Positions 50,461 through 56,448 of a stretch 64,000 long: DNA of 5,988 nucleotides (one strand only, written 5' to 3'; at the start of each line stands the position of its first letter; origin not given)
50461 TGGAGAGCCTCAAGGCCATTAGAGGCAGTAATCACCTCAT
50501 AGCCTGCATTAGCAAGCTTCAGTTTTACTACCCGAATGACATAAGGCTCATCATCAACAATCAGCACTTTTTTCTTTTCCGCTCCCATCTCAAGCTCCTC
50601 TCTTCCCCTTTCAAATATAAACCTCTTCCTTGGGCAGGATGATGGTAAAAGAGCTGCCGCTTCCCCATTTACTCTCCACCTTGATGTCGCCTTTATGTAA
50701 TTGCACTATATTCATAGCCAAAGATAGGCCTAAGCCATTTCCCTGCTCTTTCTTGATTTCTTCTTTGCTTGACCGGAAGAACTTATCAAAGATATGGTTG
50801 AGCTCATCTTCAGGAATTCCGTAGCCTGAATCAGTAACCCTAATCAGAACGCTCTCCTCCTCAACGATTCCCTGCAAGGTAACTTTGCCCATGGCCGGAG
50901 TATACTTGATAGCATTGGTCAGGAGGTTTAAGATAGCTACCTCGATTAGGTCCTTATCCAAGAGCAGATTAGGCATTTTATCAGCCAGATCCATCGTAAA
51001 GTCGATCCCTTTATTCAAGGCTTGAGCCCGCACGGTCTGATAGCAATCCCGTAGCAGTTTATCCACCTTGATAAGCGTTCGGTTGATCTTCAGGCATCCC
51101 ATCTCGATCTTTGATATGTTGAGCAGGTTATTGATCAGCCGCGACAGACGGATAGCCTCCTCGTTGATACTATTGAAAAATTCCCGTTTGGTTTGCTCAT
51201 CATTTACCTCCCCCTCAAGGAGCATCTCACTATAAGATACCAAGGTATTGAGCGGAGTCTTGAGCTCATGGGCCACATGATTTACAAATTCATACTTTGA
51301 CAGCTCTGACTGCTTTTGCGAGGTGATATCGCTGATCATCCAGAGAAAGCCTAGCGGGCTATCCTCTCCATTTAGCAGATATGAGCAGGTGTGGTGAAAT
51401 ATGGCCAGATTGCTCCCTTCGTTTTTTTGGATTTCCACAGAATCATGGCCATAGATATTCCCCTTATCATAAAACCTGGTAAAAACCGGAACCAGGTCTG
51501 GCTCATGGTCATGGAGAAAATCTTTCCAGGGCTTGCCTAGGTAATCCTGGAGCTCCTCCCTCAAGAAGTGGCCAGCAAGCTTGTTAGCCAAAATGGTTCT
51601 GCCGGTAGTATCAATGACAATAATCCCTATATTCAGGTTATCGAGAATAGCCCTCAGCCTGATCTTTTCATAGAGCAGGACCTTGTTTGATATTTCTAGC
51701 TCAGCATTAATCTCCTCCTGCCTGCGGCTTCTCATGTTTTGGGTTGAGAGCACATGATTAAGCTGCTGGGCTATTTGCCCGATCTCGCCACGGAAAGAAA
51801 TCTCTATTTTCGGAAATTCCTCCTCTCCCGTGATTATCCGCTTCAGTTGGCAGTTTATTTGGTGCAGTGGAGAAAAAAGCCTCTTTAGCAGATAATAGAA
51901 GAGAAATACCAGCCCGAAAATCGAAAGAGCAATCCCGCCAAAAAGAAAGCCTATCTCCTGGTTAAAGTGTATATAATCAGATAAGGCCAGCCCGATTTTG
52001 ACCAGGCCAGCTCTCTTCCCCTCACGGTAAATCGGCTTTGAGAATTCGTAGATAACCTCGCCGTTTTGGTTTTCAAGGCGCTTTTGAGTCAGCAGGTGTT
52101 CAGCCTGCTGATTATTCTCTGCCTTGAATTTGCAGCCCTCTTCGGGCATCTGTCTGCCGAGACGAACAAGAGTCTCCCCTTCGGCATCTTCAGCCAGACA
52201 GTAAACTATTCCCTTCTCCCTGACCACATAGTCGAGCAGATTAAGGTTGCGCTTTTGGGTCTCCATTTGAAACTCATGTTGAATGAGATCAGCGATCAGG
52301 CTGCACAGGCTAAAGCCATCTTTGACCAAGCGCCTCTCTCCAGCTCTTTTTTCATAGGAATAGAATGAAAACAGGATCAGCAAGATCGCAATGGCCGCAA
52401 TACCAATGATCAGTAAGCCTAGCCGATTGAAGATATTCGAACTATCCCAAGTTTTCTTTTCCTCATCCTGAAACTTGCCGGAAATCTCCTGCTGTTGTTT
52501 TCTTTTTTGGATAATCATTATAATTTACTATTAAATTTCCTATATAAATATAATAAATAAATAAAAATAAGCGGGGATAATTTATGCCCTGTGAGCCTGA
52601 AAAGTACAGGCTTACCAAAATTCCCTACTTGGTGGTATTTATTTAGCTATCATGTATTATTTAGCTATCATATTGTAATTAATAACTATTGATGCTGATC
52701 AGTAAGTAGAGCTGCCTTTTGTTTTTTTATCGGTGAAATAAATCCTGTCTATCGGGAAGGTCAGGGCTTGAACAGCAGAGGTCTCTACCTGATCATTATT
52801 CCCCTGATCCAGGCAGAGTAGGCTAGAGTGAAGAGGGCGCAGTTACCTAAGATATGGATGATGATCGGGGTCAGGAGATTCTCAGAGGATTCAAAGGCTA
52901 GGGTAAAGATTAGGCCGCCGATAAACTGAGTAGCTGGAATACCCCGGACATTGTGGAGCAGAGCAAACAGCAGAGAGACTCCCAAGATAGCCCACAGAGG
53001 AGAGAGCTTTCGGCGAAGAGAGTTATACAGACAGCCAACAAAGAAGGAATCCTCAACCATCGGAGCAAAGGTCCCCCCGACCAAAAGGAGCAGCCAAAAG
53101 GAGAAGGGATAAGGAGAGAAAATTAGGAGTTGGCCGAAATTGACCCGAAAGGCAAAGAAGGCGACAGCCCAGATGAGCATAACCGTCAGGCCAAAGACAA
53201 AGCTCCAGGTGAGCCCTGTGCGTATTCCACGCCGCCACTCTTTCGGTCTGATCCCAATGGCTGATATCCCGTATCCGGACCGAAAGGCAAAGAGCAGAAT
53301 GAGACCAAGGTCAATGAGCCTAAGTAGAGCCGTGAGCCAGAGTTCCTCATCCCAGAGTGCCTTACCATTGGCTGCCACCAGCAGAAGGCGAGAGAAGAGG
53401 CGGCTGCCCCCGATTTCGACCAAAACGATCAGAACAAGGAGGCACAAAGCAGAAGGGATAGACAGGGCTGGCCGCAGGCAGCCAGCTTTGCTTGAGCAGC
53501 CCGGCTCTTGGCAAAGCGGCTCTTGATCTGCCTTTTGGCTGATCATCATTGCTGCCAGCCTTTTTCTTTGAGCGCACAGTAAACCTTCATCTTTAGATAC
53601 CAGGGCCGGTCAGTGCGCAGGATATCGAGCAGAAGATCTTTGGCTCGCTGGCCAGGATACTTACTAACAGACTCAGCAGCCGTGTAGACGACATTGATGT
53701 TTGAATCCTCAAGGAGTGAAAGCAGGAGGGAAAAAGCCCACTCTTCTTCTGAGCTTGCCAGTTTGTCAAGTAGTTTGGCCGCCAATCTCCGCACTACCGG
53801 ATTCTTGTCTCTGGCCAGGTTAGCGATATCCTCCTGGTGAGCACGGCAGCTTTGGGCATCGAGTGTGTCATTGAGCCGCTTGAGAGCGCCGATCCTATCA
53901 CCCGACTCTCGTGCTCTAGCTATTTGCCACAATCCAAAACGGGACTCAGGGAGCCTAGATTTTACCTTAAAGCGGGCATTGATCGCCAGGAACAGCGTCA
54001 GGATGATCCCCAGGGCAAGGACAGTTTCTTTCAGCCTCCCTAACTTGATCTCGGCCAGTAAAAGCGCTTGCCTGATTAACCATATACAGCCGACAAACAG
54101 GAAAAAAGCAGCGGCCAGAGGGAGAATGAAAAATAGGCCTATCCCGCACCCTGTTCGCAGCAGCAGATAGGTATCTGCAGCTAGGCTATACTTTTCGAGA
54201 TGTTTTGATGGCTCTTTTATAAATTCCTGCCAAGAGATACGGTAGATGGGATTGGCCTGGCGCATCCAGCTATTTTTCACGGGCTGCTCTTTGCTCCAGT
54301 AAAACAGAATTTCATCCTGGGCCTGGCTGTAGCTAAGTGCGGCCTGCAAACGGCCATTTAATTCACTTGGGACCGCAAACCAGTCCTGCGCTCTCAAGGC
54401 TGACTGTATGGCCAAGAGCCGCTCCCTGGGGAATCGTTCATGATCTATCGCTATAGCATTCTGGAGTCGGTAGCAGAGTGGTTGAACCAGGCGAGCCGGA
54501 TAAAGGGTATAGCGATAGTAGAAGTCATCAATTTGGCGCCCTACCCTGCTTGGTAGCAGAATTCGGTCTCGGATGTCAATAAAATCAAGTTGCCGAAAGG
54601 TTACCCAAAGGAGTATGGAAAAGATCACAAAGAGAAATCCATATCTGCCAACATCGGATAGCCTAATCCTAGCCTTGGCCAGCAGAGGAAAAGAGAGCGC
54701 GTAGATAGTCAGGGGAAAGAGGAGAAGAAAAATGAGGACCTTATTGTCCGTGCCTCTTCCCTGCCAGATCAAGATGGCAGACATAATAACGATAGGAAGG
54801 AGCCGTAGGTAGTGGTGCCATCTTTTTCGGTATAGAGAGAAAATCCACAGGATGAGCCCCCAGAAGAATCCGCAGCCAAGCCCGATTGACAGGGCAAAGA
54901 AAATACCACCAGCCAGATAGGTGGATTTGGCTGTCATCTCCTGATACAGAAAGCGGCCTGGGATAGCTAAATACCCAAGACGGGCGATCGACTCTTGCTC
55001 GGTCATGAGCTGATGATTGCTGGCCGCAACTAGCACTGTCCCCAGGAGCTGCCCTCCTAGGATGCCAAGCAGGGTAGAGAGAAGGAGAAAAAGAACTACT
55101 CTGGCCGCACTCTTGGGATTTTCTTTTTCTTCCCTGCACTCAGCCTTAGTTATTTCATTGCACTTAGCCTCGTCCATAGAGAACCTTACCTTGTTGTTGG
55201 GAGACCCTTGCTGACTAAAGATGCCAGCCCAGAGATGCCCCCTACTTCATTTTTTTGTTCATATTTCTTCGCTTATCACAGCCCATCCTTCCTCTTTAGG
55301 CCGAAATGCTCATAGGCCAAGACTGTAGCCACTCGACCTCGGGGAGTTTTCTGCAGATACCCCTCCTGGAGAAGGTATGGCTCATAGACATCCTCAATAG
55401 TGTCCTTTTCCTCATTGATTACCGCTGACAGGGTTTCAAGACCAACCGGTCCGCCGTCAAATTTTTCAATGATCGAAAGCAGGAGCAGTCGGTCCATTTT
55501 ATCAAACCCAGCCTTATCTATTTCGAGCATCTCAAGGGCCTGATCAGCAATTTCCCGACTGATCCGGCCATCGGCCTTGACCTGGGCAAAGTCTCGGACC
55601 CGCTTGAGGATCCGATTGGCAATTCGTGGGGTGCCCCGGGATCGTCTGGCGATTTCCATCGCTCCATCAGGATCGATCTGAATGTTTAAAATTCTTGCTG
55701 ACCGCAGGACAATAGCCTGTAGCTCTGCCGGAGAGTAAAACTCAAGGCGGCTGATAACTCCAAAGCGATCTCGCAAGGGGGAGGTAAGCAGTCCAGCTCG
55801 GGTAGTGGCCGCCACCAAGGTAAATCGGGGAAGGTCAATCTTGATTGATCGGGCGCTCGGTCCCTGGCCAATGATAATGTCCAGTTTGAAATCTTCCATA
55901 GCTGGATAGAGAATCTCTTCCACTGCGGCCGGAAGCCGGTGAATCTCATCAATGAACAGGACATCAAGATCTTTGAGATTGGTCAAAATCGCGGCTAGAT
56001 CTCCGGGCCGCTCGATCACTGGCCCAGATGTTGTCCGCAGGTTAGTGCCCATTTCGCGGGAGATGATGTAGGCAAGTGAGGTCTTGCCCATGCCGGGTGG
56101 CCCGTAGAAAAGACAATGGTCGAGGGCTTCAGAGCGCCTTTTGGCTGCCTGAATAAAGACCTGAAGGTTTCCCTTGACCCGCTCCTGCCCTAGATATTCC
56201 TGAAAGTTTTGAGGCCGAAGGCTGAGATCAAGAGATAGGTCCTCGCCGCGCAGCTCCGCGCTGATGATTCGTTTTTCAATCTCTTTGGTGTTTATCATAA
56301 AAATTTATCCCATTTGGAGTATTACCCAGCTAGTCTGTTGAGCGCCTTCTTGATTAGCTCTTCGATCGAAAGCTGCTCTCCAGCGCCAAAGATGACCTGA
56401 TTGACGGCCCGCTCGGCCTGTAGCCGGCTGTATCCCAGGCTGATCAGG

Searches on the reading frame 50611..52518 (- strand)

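Call 30: search_protein_families(library=pfam, proteins=[window:50611-52518:-], max_evalue=0.00001)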
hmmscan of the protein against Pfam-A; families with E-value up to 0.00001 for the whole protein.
window:50611-52518:- (635 aa): 4 families
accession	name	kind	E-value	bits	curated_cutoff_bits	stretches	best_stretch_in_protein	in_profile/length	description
PF02518.31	HATPase_c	-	7.9e-27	94.3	26.4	1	521-631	2-110/111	Histidine kinase-, DNA gyrase B-, and HSP90-like ATPase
PF00512.31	HisKA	-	8.7e-18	64.6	26.9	1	408-473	2-65/66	His Kinase A (phospho-acceptor) domain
PF00989.32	PAS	-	3.5e-07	30.7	22.6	1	287-398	2-113/113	PAS fold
PF08448.16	PAS_4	-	4.1e-06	27.4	23.1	0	292-402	1-109/110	PAS fold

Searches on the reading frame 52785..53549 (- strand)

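Call 30: search_protein_families(library=pfam, proteins=[window:52785-53549:-], max_evalue=0.00001)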
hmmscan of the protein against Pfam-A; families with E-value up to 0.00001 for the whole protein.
window:52785-53549:- (254 aa): 1 family
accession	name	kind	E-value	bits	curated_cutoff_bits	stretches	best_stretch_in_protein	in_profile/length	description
PF02517.21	Rce1-like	-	3.3e-16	59.8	22.4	1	149-237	2-92/93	Type II CAAX prenyl endopeptidase Rce1-like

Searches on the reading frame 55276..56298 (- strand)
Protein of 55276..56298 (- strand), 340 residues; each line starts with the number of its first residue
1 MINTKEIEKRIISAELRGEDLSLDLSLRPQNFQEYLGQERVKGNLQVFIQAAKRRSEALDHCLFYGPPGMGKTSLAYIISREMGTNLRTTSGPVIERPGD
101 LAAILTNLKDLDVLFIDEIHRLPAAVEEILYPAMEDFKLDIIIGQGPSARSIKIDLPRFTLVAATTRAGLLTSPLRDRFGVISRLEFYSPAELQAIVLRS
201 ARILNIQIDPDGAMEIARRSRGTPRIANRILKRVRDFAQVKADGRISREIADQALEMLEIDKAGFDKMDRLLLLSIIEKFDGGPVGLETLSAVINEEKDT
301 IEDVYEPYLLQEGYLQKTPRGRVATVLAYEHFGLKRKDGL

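Call 30: search_protein_families(library=pfam, proteins=[window:55276-56298:-], max_evalue=0.00001)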
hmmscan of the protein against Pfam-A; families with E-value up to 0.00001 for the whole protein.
window:55276-56298:- (340 aa): 5 families
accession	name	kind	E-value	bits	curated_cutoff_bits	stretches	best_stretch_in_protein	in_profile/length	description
PF05496.18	RuvB_N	-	3.7e-80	267.7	27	1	27-185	1-159/159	Holliday junction DNA helicase RuvB P-loop domain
PF17864.7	AAA_lid_4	-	2.2e-34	117.5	27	1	188-261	1-74/74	RuvB AAA lid domain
PF05491.19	RuvB_C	-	8.6e-25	86.9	24.7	1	263-332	2-71/72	RuvB C-terminal winged helix domain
PF00004.35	AAA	-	3e-20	73.4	21.2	1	62-184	1-128/131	ATPase family associated with various cellular activities (AAA)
PF07728.20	AAA_5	-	5.7e-07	30.1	22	0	107-179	63-139/139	AAA domain (dynein-related subfamily)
